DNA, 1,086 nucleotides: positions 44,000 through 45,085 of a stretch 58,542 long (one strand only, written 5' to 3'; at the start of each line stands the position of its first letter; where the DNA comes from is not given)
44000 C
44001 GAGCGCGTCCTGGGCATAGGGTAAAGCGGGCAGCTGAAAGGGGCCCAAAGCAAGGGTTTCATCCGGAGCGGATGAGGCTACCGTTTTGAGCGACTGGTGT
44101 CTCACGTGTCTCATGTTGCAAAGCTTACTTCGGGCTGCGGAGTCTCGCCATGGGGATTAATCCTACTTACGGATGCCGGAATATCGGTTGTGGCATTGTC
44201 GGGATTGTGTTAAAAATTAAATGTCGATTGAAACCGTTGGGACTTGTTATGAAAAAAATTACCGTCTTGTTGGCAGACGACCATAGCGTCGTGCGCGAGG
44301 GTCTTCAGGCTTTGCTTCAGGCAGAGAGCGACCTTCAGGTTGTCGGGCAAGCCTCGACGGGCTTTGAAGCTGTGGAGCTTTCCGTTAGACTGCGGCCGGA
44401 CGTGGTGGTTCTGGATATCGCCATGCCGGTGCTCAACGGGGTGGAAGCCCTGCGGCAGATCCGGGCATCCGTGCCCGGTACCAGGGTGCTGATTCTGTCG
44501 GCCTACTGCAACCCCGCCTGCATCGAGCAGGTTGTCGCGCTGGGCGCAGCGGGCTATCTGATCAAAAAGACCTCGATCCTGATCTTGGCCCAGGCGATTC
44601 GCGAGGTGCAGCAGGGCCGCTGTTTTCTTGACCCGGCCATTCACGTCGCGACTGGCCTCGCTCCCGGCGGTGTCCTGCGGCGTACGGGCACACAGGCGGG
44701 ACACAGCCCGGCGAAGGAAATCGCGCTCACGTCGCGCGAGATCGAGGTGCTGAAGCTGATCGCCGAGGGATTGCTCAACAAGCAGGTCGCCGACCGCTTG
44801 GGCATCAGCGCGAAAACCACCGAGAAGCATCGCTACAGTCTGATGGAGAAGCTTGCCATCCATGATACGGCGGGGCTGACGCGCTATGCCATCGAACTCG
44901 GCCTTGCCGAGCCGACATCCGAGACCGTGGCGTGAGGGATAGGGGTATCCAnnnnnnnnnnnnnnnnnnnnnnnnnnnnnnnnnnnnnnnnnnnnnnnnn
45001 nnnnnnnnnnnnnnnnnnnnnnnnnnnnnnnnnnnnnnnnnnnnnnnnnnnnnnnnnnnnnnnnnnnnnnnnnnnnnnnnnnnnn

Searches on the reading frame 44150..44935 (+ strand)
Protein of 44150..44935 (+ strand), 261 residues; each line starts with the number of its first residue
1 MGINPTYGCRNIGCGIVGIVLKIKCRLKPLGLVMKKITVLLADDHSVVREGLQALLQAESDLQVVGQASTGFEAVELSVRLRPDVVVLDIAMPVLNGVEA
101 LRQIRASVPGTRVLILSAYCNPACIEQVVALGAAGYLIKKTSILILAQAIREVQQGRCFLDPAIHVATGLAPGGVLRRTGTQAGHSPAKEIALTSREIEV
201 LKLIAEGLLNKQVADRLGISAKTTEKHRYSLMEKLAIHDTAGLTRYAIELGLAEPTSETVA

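Call 8: search_protein_families(library=pfam, proteins=[window:44150-44935:+])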
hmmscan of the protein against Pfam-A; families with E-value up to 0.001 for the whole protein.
window:44150-44935:+ (261 aa): 3 families
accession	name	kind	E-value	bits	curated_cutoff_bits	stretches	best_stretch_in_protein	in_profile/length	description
PF00072.30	Response_reg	-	1.4e-23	83.6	30.2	1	39-150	1-110/111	Response regulator receiver domain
PF00196.25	GerE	-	5.9e-17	61.5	23.5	1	193-247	3-57/57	Bacterial regulatory proteins, luxR family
PF13384.12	HTH_23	-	0.00067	19.8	24.6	0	196-225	6-35/50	Homeodomain-like domain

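Call 15: list_cluster_members(proteins=[P0001, window:44249-44935:+])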
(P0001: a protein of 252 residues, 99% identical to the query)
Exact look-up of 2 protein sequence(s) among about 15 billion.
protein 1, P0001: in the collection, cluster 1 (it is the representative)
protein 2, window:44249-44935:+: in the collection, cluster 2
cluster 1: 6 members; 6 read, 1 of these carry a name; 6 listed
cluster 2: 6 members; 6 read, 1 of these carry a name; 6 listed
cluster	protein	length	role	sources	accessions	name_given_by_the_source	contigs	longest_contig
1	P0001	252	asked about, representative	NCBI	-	-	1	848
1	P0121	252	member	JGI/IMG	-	hypothetical protein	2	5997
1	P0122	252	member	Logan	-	-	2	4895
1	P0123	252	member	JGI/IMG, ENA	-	-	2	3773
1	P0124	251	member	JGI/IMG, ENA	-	-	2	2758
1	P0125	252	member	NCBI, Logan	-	-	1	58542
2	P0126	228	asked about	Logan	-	-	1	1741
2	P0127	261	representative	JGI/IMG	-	DNA-binding NarL/FixJ family response regulator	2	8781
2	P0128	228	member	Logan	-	-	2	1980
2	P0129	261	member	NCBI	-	-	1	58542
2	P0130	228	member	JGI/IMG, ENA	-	-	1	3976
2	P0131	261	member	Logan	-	-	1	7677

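Call 26: find_homologous_proteins(query=window:44249-44935:+, max_evalue=1e-30)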
Query window:44249-44935:+ (228 aa): 7749 proteins with E <= 1e-30 among 8000 candidates; the best 120 are listed.
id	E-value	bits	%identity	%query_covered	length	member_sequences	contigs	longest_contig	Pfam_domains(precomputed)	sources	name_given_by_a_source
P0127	1.9e-135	467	100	100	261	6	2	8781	PF00196.26,PF00072.31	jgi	jgi:DNA-binding NarL/FixJ family response regulator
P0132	4.9e-102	358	80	96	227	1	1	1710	PF00196.26,PF00072.31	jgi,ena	-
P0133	1.3e-90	321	71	98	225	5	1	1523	PF00196.26,PF00072.31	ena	-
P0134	2.5e-90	320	72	100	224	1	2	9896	PF00196.26,PF00072.31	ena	-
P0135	8.6e-86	305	68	97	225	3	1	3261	PF00196.26,PF00072.31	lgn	-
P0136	3.2e-85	303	71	98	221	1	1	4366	PF00196.26,PF00072.31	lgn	-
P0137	1.7e-84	301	69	97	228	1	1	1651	PF00196.26,PF00072.31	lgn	-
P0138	2.3e-84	300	69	97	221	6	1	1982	PF00196.26,PF00072.31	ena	-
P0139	3.4e-84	300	71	98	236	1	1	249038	PF00196.26,PF00072.31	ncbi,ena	-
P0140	7.1e-84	299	67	97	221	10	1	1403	PF00196.26,PF00072.31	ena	-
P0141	1.4e-83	298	67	97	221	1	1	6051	PF00196.26,PF00072.31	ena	-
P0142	1.8e-83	297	68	98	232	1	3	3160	PF00196.26,PF00072.31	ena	-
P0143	1.9e-83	297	65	98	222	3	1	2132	PF00196.26,PF00072.31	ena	-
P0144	3.4e-83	296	69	98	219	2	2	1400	PF00196.26,PF00072.31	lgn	-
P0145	5.3e-83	296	68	97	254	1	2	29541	PF00196.26,PF00072.31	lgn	-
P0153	3.6e-81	290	65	98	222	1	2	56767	PF00196.26,PF00072.31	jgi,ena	-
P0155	3.8e-81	290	67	97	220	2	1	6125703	PF00196.26,PF00072.31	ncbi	-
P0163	2.3e-79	284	65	98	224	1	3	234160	PF00196.26,PF00072.31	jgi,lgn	jgi:DNA-binding NarL/FixJ family response regulator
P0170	1.6e-72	262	61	97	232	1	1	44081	PF13384.13,PF00196.26,PF08281.19,PF00072.31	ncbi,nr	ncbi:MAG: response regulator transcription factor [Verrucomicrobia bacterium]|nr:response regulator 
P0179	1.0e-70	256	59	98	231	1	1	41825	PF13384.13,PF00196.26,PF08281.19,PF00072.31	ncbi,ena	-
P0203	2.2e-69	251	58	97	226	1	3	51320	PF00196.26,PF00072.31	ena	-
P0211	3.1e-69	251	60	98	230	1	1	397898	PF00196.26,PF00072.31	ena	-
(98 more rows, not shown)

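Call 27: find_encoding_contigs(protein=P0139, flank=10000, max_places=2)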
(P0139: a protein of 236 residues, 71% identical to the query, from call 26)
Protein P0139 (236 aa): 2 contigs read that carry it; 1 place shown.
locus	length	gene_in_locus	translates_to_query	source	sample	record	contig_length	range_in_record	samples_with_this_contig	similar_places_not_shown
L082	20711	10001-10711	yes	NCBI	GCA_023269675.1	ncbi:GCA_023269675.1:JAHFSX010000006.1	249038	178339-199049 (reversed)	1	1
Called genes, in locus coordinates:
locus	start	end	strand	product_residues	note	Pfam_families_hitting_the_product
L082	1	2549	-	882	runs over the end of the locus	PF00989:PAS, PF08448:PAS_4, PF00989:PAS, PF08448:PAS_4, PF08447:PAS_3, PF13426:PAS_9, PF00512:HisKA, PF02518:HATPase_c, +3 more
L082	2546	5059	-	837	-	PF00989:PAS, PF08448:PAS_4, PF13426:PAS_9, PF01590:GAF, PF13185:GAF_2, PF00989:PAS, PF08448:PAS_4, PF13188:PAS_8, +7 more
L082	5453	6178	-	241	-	PF04264:YceI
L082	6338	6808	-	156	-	PF00210:Ferritin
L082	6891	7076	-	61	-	PF00037:Fer4 (faint), PF13459:Fer4_15, PF13370:Fer4_13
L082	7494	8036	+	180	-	PF00581:Rhodanese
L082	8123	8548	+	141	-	-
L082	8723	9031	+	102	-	PF16561:AMPK1_CBM, PF02922:CBM_48, PF22058:X25_BaPul_like (weak)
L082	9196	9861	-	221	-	PF00081:Sod_Fe_N, PF02777:Sod_Fe_C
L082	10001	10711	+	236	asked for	PF00072:Response_reg, PF00196:GerE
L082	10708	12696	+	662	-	-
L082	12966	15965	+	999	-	PF02393:US22 (faint), PF06739:SBBP (faint), PF08450:SGL (faint), PF14517:Tachylectin (faint), PF01436:NHL (weak), PF01436:NHL, PF25021:TEN_NHL (weak), PF01436:NHL (weak), +5 more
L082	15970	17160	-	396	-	PF13377:Peripla_BP_3, PF12833:HTH_18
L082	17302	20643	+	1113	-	PF17128:DUF5107, PF13181:TPR_8 (faint), PF13414:TPR_11 (faint), PF00515:TPR_1 (faint), PF07719:TPR_2 (faint), PF13424:TPR_12 (faint), PF13428:TPR_14 (faint), PF13431:TPR_17 (faint), +2 more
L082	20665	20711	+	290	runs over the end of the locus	PF00722:Glyco_hydro_16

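Call 28: find_encoding_contigs(protein=P0155, flank=10000, max_places=2)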
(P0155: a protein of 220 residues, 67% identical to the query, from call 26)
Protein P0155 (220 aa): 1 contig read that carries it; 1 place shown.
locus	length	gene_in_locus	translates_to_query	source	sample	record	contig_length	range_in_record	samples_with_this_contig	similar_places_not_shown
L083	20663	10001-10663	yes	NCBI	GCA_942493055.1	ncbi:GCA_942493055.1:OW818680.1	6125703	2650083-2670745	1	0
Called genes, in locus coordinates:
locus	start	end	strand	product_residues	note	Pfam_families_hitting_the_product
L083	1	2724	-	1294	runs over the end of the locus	PF13493:DUF4118, PF00989:PAS (weak), PF08448:PAS_4, PF10114:PocR, PF08447:PAS_3, PF08448:PAS_4, PF00512:HisKA, PF02518:HATPase_c, +4 more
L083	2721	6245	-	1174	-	PF08448:PAS_4 (weak), PF00989:PAS (weak), PF13188:PAS_8, PF13426:PAS_9, PF08447:PAS_3, PF01590:GAF (weak), PF00512:HisKA, PF02518:HATPase_c, +1 more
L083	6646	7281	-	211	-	PF04264:YceI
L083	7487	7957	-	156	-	PF00210:Ferritin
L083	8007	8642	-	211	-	PF00081:Sod_Fe_N, PF02777:Sod_Fe_C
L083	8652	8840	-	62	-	PF12797:Fer4_2 (weak), PF12837:Fer4_6 (weak), PF00037:Fer4 (weak), PF13459:Fer4_15, PF13370:Fer4_13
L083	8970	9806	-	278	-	PF16884:ADH_N_2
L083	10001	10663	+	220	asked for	PF00072:Response_reg, PF00196:GerE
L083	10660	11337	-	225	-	PF00005:ABC_tran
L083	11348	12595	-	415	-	PF12704:MacB_PCD, PF02687:FtsX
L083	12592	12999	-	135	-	PF16267:DUF4920 (weak)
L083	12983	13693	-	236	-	-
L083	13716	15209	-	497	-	PF00331:Glyco_hydro_10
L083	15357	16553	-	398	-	-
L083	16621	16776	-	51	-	-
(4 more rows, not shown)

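Call 29: find_encoding_contigs(protein=P0163, flank=10000, max_places=2)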
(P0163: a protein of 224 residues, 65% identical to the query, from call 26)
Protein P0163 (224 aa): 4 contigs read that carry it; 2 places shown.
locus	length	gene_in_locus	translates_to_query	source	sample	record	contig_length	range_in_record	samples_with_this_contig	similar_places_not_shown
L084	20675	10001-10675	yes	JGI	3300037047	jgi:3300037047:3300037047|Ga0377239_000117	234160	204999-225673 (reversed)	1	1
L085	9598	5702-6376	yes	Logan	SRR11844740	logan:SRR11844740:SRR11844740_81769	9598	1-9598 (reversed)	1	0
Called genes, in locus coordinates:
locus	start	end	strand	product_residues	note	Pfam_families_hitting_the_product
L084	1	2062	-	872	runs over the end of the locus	PF00672:HAMP, PF00989:PAS (faint), PF08447:PAS_3, PF08448:PAS_4 (weak), PF00512:HisKA, PF02518:HATPase_c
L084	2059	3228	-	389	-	PF13379:NMT1_2, PF09084:NMT1, PF12974:Phosphonate-bd (weak)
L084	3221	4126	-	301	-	-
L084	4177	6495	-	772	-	PF13493:DUF4118, PF01590:GAF, PF13185:GAF_2, PF00989:PAS, PF13188:PAS_8, PF08448:PAS_4, PF13426:PAS_9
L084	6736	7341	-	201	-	PF04264:YceI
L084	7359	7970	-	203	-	PF00258:Flavodoxin_1, PF03358:FMN_red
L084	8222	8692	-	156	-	PF00210:Ferritin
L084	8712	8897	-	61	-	PF00037:Fer4 (faint), PF13459:Fer4_15, PF13370:Fer4_13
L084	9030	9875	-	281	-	PF16884:ADH_N_2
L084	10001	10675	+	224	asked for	PF00072:Response_reg, PF00196:GerE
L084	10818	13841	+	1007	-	PF02393:US22 (faint), PF14517:Tachylectin (faint), PF24684:Vgb_lyase (faint), PF01436:NHL (weak), PF01436:NHL, PF08450:SGL (weak), PF01436:NHL, PF25021:TEN_NHL (weak), +5 more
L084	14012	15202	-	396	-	PF13377:Peripla_BP_3, PF00165:HTH_AraC (faint), PF12833:HTH_18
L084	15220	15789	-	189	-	PF13545:HTH_Crp_2 (faint), PF01047:MarR (faint), PF12802:MarR_2 (faint), PF01978:TrmB (faint), PF12840:HTH_20 (faint), PF01022:HTH_5 (faint), PF13412:HTH_24 (weak)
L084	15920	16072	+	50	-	-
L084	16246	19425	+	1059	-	PF17128:DUF5107, PF07719:TPR_2 (faint), PF13181:TPR_8 (faint), PF13431:TPR_17 (faint), PF13428:TPR_14 (faint), PF13432:TPR_16 (faint)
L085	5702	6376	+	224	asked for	PF00072:Response_reg, PF00196:GerE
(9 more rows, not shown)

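Call 30: find_encoding_contigs(protein=P0153, flank=10000, max_places=2)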
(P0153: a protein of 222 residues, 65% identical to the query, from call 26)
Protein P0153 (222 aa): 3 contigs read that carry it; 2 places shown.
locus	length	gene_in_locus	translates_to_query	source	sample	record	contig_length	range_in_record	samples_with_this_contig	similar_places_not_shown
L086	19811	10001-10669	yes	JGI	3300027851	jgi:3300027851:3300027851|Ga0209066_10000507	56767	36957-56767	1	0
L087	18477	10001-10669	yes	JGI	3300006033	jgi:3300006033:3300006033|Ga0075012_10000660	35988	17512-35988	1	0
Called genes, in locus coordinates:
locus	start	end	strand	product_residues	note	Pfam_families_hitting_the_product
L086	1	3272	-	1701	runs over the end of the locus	PF13860:FlgD_ig (weak), PF07705:CARDB (faint), PF08309:LVIVD (faint)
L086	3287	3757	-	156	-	PF01750:HycI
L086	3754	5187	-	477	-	PF27537:HoxH, PF00374:NiFeSe_Hases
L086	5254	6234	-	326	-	PF01058:Oxidored_q6, PF14720:NiFe_hyd_SSU_C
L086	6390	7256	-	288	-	PF02775:TPP_enzyme_C, PF12367:PFO_beta_C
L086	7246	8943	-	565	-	PF01558:POR, PF01855:POR_N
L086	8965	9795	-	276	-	PF16884:ADH_N_2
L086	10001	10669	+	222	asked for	PF00072:Response_reg, PF00196:GerE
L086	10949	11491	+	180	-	PF00581:Rhodanese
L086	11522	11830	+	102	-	PF02922:CBM_48 (weak), PF16561:AMPK1_CBM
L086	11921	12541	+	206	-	PF00081:Sod_Fe_N, PF02777:Sod_Fe_C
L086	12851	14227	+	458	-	PF01946:Thi4 (weak), PF00890:FAD_binding_2, PF01134:GIDA (weak), PF01266:DAO (faint), PF03486:HI0933_like (faint), PF07992:Pyr_redox_2 (weak), PF12831:FAD_oxidored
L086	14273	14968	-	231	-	PF04337:DUF480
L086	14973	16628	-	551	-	PF07607:DUF1570 (weak)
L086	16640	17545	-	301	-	PF01641:SelR, PF01625:PMSR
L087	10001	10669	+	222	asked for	PF00072:Response_reg, PF00196:GerE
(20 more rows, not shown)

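Call 49: search_solved_structures(query=window:44249-44935:+, max_evalue=1e-10)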
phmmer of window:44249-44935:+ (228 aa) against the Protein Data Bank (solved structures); distinct sequences matched with E-value up to 1e-10: 49.
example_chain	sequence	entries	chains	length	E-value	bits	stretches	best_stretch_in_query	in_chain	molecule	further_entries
5hev_A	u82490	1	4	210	1e-34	123.3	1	4-220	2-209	Response regulator protein VraR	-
3c3w_A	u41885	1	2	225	4.6e-33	117.9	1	4-223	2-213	TWO COMPONENT TRANSCRIPTIONAL REGULATORY PROTEIN DEVR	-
7ve6_A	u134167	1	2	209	6.9e-31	110.8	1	4-218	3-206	Response regulator protein VraR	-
4gvp_A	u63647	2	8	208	8.2e-31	110.6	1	4-218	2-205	Response regulator protein vraR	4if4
1a04_A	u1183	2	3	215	5.6e-28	101.3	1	4-204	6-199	NITRATE/NITRITE RESPONSE REGULATOR PROTEIN NARL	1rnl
4ldz_A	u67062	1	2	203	1.1e-25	93.8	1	4-207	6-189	Transcriptional regulatory protein DesR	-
4zmr_A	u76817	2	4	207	6.1e-23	84.9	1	5-205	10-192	Response regulator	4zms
4hye_A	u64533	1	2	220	8.1e-23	84.5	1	5-205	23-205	Response regulator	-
4yn8_A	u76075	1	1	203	2.2e-22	83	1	3-211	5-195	Response regulator ChrA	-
3eul_A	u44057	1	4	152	2.5e-20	76.3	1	2-131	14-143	POSSIBLE NITRATE/NITRITE RESPONSE TRANSCRIPTIONAL REGULATORY PROTEIN NARL (DNA-binding res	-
4le0_A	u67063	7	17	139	6.8e-20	74.9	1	4-130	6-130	Transcriptional regulatory protein DesR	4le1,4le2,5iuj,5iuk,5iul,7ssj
7ssi_C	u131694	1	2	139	1.3e-19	74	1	4-130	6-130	Transcriptional regulatory protein DesR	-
3cz5_A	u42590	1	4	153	6e-18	68.6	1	5-134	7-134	Two-component response regulator, LuxR family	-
4e7o_A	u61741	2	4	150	1.7e-17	67.1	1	5-129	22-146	Response regulator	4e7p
5f64_A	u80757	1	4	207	3.6e-17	66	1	5-209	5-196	Positive transcription regulator EvgA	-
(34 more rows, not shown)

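Call 64: find_encoding_contigs(protein=P0170, flank=6000, max_places=1)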
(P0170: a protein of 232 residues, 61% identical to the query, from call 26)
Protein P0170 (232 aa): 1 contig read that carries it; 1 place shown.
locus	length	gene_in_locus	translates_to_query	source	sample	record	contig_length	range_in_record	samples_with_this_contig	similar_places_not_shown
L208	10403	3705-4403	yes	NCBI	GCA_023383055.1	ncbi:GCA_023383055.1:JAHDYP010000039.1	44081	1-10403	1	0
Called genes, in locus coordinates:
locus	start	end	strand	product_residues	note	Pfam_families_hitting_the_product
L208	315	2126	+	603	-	PF06745:ATPase, PF13481:AAA_25 (weak), PF03796:DnaB_C, PF06745:ATPase, PF13191:AAA_16 (weak), PF13481:AAA_25, PF00004:AAA (weak), PF01695:IstB_IS21 (weak), +6 more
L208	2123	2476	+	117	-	PF07689:KaiB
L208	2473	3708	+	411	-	PF00989:PAS, PF08448:PAS_4, PF07730:HisKA_3, PF13581:HATPase_c_2 (weak), PF02518:HATPase_c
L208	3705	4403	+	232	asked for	PF00072:Response_reg, PF00196:GerE, PF08281:Sigma70_r4_2 (weak), PF13384:HTH_23 (faint)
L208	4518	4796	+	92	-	PF00076:RRM_1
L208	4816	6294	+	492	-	PF02310:B12-binding, PF04055:Radical_SAM, PF13282:DUF4070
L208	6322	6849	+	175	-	-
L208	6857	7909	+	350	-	PF00487:FA_desaturase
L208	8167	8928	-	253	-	PF01784:DUF34_NIF3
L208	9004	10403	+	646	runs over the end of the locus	PF02784:Orn_Arg_deC_N, PF17810:Arg_decarb_HB, PF17944:Arg_decarbox_C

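Call 65: find_encoding_contigs(protein=P0211, flank=6000, max_places=1)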
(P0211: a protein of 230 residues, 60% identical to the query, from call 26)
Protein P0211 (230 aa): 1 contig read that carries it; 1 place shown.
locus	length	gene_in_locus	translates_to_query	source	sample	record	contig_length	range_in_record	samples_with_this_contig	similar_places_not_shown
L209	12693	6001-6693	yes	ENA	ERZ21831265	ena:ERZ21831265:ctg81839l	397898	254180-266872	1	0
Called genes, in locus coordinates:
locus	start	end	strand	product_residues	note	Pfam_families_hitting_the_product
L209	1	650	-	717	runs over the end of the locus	PF08206:OB_RNB, PF17876:CSD2, PF00773:RNB, PF00575:S1 (weak)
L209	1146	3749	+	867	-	PF01339:CheB_methylest, PF03705:CheR_N, PF01739:CheR, PF08448:PAS_4 (weak), PF13596:PAS_10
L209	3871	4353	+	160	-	PF05635:23S_rRNA_IVP, PF22296:bAvd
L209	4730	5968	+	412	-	PF00989:PAS, PF08448:PAS_4 (weak), PF13188:PAS_8 (faint), PF13426:PAS_9, PF07730:HisKA_3, PF02518:HATPase_c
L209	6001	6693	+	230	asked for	PF00072:Response_reg, PF00196:GerE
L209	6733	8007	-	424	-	PF01266:DAO (faint), PF03486:HI0933_like (faint), PF07992:Pyr_redox_2, PF13450:NAD_binding_8 (faint), PF00070:Pyr_redox, PF22366:NDH2_C (weak)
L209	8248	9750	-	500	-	-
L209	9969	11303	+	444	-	PF01408:GFO_IDH_MocA, PF19051:GFO_IDH_MocA_C2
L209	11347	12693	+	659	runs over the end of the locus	PF02985:HEAT (faint), PF13646:HEAT_2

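Call 66: find_encoding_contigs(protein=P0179, flank=6000, max_places=1)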
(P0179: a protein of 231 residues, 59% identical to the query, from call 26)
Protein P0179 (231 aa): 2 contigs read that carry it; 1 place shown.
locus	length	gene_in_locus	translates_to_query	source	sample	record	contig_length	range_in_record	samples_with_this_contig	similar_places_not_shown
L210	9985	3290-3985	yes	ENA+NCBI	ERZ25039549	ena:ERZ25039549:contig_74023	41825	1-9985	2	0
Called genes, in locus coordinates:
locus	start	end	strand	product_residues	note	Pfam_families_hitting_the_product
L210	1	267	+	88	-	?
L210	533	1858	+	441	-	PF00989:PAS, PF08448:PAS_4, PF13581:HATPase_c_2 (faint), PF07730:HisKA_3 (weak), PF02518:HATPase_c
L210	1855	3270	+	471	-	PF00989:PAS (weak), PF13188:PAS_8 (faint), PF08448:PAS_4 (weak), PF13426:PAS_9 (weak), PF07730:HisKA_3, PF13581:HATPase_c_2 (faint), PF02518:HATPase_c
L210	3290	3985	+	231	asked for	PF00072:Response_reg, PF00196:GerE, PF08281:Sigma70_r4_2 (weak), PF13384:HTH_23 (faint)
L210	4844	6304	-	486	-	PF13598:DUF4139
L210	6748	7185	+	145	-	PF16586:DUF5060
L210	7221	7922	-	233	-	PF01927:Mut7-C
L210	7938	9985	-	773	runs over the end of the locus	PF22244:GCE_fung, PF00561:Abhydrolase_1 (faint), PF05448:AXE1 (faint), PF12146:Hydrolase_4 (weak), PF12697:Abhydrolase_6 (weak), PF00326:Peptidase_S9, PF22244:GCE_fung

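Call 67: find_encoding_contigs(protein=P0203, flank=6000, max_places=1)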
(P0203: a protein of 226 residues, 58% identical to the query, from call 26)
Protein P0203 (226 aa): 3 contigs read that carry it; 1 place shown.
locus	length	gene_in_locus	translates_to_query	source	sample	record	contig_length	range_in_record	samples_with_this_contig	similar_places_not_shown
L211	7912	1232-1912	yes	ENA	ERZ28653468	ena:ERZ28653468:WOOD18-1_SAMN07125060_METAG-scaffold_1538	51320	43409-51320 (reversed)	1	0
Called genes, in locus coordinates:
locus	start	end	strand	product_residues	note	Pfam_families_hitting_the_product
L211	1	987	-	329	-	?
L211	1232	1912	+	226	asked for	PF00072:Response_reg, PF00196:GerE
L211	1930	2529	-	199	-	-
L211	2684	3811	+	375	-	PF01594:AI-2E_transport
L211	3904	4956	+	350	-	PF00140:Sigma70_r1_2 (weak), PF04542:Sigma70_r2, PF04539:Sigma70_r3, PF04545:Sigma70_r4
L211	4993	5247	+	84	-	PF12732:YtxH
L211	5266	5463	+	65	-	PF28077:THIVI_2564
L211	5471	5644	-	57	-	-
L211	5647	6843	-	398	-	PF00989:PAS (weak), PF08448:PAS_4 (weak), PF13426:PAS_9, PF13581:HATPase_c_2 (weak), PF02518:HATPase_c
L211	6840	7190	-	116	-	PF07689:KaiB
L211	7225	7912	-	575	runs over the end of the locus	PF06745:ATPase, PF13481:AAA_25, PF23442:DUF7125 (faint), PF13481:AAA_25, PF03796:DnaB_C (weak), PF06745:ATPase, PF13191:AAA_16 (weak), PF00004:AAA (weak), +4 more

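Call 70: search_protein_families(library=ncbifam, proteins=[L211:3904-4956:+, window:44249-44935:+], max_evalue=0.00001)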
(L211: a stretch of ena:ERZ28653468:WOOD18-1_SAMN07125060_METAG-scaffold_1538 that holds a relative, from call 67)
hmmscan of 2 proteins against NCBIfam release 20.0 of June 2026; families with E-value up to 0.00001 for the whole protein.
L211:3904-4956:+ (350 aa): 40 families (the best 25 are shown)
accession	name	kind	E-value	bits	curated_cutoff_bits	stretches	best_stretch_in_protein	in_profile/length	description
NF004208.0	PRK05658.1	equivalog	5.3e-90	303.2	555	1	88-329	377-618/631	RNA polymerase sigma factor RpoD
TIGR02997.1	Sig70-cyanoRpoD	subfamily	1.4e-79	267.5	384.5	1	3-328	4-298/298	RNA polymerase sigma factor, RpoD/SigA family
NF041931.2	MzaA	equivalog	1.9e-78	265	800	1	88-329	460-703/726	MZA anti-phage system associated sigma-70 family RNA polymerase sigma factor MzaA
TIGR02393.1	RpoD_Cterm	equivalog_domain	6.9e-74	248.4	354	1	104-330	1-227/238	RNA polymerase sigma factor RpoD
NF006666.0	PRK09210.1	equivalog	2.8e-73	247.4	572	1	101-329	130-358/370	RNA polymerase sigma factor RpoD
NF005920.0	PRK07921.1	subfamily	4.2e-69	233.1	464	1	98-329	85-316/328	RNA polymerase sigma factor SigB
NF004615.0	PRK05949.1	subfamily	2.9e-67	226.9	530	1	93-328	81-315/327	RNA polymerase sigma factor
TIGR02394.1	rpoS_proteo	equivalog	5.4e-67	226.3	378.7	1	94-329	37-272/285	RNA polymerase sigma factor RpoS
NF004561.0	PRK05901.1-3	equivalog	1.6e-66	225.5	582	1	103-328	299-524/537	RNA polymerase sigma factor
NF005642.0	PRK07405.1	subfamily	6.7e-65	219.4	524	1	92-329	71-307/318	RNA polymerase sigma factor SigD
NF005785.0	PRK07598.1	equivalog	1.1e-64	218.9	554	1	95-328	167-399/415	RNA polymerase sigma factor SigC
NF004207.0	PRK05657.1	equivalog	2.1e-64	218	394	1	93-329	79-315/329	RNA polymerase sigma factor RpoS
NF004560.0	PRK05901.1-1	equivalog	2.1e-63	215.2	711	1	91-328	266-503/516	RNA polymerase sigma factor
NF004562.0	PRK05901.1-4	equivalog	3.8e-61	207.3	779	1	99-329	313-542/571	RNA polymerase sigma factor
NF005643.0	PRK07406.1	equivalog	5e-61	206.9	500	1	5-328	92-384/397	RNA polymerase sigma factor RpoD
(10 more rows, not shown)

window:44249-44935:+ (228 aa): 68 families (the best 25 are shown)
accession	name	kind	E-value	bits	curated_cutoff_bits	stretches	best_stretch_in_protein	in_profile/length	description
NF052445.1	RespRegMctR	equivalog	1.2e-49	168.5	300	1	3-219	1-204/205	two-component system response regulator MctR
NF011896.0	PRK15369.1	equivalog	2.6e-47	161.2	242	1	1-220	1-210/211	two component system response regulator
NF007018.1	PRK09483.1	equivalog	3.5e-38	131.4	280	1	4-221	2-210/217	UvrY/SirA/GacA family response regulator transcription factor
NF007935.0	PRK10651.1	equivalog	6.6e-37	126.8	250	1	3-205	6-201/216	two-component system response regulator NarL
NF047785.1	respo_reg_MadR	equivalog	1.8e-35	122.2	300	1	4-214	1-203/209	MadR family response regulator transcription factor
NF007685.0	PRK10360.1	equivalog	6e-31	107.8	258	1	4-212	2-190/196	response regulator transcription factor UhpA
NF007708.0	PRK10403.1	equivalog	8.2e-30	103.9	343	1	4-205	7-199/215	nitrate/nitrite response regulator protein NarP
NF007403.0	PRK09935.1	equivalog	2.1e-23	83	271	1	1-215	1-205/210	fimbria biosynthesis transcriptional regulator FimZ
NF001965.0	PRK00742.1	subfamily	3e-23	82.6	293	1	1-108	1-109/357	chemotaxis-specific protein-glutamate methyltransferase CheB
TIGR02875.1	spore_0_A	equivalog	5.2e-22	78.3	200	1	2-123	1-124/262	sporulation transcription factor Spo0A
NF007419.0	PRK09958.1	equivalog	1.7e-21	76.7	251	1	6-212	3-196/204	acid-sensing system DNA-binding response regulator EvgA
NF041830.1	RR_TF_ErdR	exception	1.8e-21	76.8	390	1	5-205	3-196/213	response regulator transcription factor ErdR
NF008098.0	PRK10840.1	equivalog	1e-20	74.2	235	1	1-216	1-207/216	response regulator transcription factor RcsB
NF041367.1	CheY_Halo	equivalog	3.3e-18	66.1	200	1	6-118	1-111/114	chemotaxis protein CheY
NF009206.0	PRK12555.1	subfamily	1e-17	64.1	342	1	5-100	2-96/340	chemotaxis-specific protein-glutamate methyltransferase CheB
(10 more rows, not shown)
